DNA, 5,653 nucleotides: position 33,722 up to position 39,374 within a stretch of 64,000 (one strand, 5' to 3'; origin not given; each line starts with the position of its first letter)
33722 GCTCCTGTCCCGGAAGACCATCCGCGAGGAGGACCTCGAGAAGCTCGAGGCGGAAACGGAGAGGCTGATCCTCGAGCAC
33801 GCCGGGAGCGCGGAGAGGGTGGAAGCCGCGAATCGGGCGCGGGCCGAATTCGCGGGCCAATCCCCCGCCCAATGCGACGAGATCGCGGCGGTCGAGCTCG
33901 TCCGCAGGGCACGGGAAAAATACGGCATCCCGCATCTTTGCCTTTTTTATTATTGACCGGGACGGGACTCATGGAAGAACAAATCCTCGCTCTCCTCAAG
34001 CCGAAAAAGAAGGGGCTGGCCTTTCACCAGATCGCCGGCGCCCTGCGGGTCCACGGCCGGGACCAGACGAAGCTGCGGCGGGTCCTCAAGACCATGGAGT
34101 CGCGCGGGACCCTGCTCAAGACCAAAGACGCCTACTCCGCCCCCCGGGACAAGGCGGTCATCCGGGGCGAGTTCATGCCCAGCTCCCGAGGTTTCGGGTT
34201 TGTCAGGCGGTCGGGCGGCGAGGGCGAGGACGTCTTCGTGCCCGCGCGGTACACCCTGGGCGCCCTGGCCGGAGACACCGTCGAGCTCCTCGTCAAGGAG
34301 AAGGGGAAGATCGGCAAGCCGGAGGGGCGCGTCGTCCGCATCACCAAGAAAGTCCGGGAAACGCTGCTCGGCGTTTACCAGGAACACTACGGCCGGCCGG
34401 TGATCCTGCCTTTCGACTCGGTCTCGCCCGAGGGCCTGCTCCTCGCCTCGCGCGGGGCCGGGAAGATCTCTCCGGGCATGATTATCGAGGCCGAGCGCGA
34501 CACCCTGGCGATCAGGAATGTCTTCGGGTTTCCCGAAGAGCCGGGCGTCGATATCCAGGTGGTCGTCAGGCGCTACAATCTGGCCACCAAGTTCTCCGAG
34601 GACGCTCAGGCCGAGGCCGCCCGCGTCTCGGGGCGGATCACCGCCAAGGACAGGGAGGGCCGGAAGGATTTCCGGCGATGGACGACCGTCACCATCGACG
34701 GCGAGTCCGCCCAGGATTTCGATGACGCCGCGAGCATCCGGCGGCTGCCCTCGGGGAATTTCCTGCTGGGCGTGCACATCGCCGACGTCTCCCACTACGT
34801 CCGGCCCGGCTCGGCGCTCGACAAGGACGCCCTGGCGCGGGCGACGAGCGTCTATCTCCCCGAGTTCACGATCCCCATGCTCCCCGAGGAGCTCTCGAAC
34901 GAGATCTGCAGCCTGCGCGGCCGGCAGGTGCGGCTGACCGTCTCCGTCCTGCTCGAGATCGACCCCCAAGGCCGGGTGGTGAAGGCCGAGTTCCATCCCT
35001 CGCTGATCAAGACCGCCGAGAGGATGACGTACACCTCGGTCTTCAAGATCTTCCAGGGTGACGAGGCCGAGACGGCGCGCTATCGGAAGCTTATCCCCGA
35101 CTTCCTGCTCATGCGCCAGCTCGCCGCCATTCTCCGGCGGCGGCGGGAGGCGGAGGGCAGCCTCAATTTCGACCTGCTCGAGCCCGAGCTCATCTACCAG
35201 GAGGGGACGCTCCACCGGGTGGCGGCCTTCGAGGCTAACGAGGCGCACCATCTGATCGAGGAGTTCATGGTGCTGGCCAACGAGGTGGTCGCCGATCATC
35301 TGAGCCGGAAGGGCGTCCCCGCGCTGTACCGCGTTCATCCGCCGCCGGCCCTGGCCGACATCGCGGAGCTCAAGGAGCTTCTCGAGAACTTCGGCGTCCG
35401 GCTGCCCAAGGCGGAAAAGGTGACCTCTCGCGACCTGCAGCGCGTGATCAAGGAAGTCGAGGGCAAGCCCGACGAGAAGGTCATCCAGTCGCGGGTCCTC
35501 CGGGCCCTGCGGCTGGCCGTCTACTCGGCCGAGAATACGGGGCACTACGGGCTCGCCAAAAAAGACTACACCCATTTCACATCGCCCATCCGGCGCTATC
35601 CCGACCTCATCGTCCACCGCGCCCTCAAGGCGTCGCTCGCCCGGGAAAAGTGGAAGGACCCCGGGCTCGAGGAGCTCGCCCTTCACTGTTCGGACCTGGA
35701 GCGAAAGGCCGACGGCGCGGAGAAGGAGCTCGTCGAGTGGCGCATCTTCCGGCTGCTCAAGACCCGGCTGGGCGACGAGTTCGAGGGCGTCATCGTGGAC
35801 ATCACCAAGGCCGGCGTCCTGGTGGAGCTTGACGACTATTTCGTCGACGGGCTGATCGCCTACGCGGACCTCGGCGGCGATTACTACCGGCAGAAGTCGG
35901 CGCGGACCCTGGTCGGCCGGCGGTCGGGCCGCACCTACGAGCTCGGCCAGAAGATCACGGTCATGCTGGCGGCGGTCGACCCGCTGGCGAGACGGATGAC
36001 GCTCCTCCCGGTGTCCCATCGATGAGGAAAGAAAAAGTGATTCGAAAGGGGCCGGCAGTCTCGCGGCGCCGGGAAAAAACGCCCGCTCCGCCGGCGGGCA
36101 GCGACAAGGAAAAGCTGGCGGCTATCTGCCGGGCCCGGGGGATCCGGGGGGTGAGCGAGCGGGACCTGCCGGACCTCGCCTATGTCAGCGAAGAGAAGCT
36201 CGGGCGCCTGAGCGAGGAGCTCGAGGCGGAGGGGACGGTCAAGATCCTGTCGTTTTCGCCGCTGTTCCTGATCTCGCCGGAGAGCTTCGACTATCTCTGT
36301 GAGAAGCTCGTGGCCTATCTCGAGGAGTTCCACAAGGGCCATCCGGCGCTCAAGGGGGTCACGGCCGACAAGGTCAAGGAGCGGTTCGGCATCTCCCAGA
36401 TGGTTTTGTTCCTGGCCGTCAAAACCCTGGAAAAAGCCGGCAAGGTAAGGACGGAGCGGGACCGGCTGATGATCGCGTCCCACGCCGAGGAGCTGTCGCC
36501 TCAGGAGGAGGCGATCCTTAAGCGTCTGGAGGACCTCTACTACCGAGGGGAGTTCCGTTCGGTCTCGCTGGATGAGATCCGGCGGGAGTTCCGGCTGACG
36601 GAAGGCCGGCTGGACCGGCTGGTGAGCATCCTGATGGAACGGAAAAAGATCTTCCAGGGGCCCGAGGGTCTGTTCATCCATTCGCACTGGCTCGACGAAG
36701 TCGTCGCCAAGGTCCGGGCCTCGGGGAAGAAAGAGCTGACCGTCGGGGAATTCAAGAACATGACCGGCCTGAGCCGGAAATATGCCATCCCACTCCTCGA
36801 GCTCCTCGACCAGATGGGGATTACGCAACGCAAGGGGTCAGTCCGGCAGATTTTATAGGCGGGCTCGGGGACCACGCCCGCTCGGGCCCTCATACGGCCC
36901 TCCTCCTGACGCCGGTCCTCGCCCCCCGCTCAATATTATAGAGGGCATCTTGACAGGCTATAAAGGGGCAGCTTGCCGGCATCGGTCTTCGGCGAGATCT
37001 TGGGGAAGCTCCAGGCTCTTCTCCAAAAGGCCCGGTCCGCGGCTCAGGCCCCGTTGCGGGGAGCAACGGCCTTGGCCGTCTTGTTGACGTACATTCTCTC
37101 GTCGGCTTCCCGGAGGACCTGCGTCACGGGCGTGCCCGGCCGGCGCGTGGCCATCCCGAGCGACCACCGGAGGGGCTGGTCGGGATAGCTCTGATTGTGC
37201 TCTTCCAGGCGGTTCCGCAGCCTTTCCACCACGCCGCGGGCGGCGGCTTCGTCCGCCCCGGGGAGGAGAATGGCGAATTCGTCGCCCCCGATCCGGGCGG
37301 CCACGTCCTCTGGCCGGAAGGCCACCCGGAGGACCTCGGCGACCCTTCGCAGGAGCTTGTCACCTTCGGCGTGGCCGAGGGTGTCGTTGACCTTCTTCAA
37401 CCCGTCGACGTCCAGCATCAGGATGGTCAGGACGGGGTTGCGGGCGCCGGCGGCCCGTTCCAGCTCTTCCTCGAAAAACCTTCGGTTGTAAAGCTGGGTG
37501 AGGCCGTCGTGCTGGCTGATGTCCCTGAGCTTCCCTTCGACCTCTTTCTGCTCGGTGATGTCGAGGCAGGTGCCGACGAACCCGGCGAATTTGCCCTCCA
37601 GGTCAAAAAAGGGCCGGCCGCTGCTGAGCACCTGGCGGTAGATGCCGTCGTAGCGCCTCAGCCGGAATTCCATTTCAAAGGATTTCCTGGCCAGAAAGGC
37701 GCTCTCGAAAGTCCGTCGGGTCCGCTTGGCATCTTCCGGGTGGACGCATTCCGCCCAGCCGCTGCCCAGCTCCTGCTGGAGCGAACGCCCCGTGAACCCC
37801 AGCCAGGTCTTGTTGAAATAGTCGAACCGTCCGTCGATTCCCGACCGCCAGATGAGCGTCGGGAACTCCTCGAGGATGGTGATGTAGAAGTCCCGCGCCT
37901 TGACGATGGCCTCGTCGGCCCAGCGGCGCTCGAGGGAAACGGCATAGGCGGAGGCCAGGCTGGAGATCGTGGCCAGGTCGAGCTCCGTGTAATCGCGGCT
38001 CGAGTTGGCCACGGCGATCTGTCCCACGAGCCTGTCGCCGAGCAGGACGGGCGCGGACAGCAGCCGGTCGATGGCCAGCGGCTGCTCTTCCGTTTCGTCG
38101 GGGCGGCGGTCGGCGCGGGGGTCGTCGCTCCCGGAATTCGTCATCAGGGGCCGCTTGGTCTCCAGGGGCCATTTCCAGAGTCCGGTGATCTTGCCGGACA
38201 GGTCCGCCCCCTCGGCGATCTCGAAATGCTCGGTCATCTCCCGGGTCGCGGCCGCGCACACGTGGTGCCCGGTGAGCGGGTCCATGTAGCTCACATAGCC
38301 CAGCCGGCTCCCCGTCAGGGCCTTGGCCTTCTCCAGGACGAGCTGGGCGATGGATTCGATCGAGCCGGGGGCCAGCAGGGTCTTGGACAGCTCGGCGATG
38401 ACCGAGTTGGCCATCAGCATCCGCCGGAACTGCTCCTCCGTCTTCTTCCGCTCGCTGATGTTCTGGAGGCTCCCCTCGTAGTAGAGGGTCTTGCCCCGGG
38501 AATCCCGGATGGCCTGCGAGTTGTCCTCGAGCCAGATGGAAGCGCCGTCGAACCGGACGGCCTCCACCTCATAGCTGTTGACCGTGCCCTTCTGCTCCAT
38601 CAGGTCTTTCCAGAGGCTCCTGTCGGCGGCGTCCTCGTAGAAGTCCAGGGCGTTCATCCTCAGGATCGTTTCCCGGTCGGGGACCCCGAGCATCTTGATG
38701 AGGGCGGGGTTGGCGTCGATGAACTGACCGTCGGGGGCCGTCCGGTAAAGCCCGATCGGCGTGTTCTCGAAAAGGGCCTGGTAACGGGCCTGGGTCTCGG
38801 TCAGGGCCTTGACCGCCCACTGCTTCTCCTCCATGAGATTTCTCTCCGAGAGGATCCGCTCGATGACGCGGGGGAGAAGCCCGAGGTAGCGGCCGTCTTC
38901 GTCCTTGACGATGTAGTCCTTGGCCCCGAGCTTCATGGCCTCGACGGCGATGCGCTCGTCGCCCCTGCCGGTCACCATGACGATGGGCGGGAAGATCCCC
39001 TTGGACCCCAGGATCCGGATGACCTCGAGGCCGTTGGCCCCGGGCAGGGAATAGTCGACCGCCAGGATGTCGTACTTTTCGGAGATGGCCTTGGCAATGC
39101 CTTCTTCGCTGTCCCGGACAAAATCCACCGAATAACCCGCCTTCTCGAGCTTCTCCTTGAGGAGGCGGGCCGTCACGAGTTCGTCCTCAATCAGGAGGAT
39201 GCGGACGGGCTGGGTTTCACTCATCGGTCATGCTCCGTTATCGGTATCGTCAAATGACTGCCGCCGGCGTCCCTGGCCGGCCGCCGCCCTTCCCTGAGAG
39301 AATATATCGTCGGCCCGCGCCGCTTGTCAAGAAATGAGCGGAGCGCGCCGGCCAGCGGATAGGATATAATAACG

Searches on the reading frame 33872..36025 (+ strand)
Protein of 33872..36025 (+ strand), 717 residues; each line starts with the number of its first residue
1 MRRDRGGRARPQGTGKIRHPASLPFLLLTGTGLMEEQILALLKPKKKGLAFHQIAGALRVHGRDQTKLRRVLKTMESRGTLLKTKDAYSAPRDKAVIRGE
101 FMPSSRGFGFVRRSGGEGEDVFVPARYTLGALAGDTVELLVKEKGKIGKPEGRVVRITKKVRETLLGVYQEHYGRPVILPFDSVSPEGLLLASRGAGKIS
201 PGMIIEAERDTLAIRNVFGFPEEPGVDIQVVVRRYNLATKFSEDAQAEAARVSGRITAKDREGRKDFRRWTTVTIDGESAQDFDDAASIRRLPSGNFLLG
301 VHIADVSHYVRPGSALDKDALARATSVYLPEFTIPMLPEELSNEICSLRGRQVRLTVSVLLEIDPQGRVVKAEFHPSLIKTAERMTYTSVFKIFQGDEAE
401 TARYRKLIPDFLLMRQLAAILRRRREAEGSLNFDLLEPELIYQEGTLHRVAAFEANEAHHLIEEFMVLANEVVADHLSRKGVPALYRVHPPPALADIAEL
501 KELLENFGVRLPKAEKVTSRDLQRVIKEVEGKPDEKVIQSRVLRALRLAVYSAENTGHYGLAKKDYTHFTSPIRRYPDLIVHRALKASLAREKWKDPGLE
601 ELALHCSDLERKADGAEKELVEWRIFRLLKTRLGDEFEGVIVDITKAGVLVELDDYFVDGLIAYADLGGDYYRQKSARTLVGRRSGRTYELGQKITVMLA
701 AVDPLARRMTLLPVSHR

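Call 8: search_protein_families(library=pfam, proteins=[window:33872-36025:+], max_evalue=0.001)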
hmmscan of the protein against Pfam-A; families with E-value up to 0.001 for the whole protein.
window:33872-36025:+ (717 aa): 5 families
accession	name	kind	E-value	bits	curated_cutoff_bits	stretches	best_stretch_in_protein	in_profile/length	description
PF00773.25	RNB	-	3.8e-109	365.4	29.3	1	264-589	1-324/326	RNB domain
PF08206.17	OB_RNB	-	1.8e-10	40.8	24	1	101-157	3-58/58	Ribonuclease B OB domain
PF17876.7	CSD2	-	5.3e-07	30.1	26.2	0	214-242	46-74/74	Cold shock domain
PF00575.29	S1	-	8.3e-07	29.7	22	1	632-709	3-69/74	S1 RNA binding domain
PF18614.7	RNase_II_C_S1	-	0.00013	22.2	26.6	0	687-711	32-56/59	RNase II-type exonuclease C-terminal S1 domain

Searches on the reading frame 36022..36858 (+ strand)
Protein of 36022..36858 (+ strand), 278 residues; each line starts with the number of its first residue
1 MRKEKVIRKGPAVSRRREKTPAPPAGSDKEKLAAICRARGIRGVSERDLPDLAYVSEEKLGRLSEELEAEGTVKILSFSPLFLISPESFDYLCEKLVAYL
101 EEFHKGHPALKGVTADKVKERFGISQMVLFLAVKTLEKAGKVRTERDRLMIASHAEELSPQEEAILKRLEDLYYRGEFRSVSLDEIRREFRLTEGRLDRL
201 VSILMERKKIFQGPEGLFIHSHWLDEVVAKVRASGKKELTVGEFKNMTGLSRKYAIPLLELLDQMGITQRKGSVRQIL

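Call 8: search_protein_families(library=pfam, proteins=[window:36022-36858:+], max_evalue=0.001)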
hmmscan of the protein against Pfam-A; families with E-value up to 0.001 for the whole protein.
window:36022-36858:+ (278 aa): 2 families
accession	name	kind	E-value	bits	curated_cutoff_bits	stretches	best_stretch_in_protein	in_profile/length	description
PF09107.17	SelB-wing_3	-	2e-17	62.9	23.2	1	236-276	6-46/47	Elongation factor SelB, winged helix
PF09106.17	SelB-wing_2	-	0.00017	22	22.3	1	98-148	2-54/57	Elongation factor SelB, winged helix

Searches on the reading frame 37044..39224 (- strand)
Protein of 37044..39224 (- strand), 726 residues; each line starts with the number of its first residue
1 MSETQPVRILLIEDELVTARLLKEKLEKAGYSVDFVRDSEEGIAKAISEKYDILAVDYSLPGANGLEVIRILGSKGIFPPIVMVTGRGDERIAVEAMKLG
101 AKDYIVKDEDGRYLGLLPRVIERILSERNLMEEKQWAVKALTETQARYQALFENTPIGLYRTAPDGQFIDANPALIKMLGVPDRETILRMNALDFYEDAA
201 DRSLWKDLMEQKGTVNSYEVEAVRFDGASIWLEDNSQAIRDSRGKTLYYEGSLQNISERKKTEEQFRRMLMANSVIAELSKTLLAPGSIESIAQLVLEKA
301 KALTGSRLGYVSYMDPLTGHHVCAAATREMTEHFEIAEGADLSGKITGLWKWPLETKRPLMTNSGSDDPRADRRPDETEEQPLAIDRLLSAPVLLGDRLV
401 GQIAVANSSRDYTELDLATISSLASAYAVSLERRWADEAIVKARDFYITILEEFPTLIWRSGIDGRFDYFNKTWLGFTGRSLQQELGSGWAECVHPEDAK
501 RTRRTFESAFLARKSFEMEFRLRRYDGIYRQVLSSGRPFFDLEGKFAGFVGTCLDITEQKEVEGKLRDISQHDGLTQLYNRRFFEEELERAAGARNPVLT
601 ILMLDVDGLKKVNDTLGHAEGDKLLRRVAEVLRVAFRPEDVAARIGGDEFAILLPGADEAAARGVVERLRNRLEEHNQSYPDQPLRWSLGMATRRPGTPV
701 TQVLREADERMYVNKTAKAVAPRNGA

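Call 8: search_protein_families(library=pfam, proteins=[window:37044-39224:-], max_evalue=0.001)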
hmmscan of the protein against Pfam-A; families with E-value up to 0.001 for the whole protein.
window:37044-39224:- (726 aa): 10 families
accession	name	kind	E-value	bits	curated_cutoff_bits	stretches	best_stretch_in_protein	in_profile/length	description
PF00990.26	GGDEF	-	1.3e-37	129.5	23.8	1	571-718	2-158/161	Diguanylate cyclase, GGDEF domain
PF13426.13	PAS_9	-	1.8e-21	76.8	27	2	162-258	7-103/103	PAS domain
PF00072.30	Response_reg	-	1.1e-20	74.2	30.2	1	9-110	1-102/111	Response regulator receiver domain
PF08447.18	PAS_3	-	2.7e-20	72.9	25.6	1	469-552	3-88/89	PAS fold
PF00989.32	PAS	-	3.9e-16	59.5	22.6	2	147-249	2-106/113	PAS fold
PF13185.12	GAF_2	-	2.9e-15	57.1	28.6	1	288-432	3-136/136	GAF domain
PF08448.16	PAS_4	-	3e-13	50.4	23.1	1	461-560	11-109/110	PAS fold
PF13188.13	PAS_8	-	8.4e-13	48.2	21.8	1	146-199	1-56/65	PAS domain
PF01590.32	GAF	-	6.2e-09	36.9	22.4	1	289-431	2-133/133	GAF domain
PF17853.6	GGDEF_2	-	8.9e-05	23.2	24.5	1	620-691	33-95/116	GGDEF-like domain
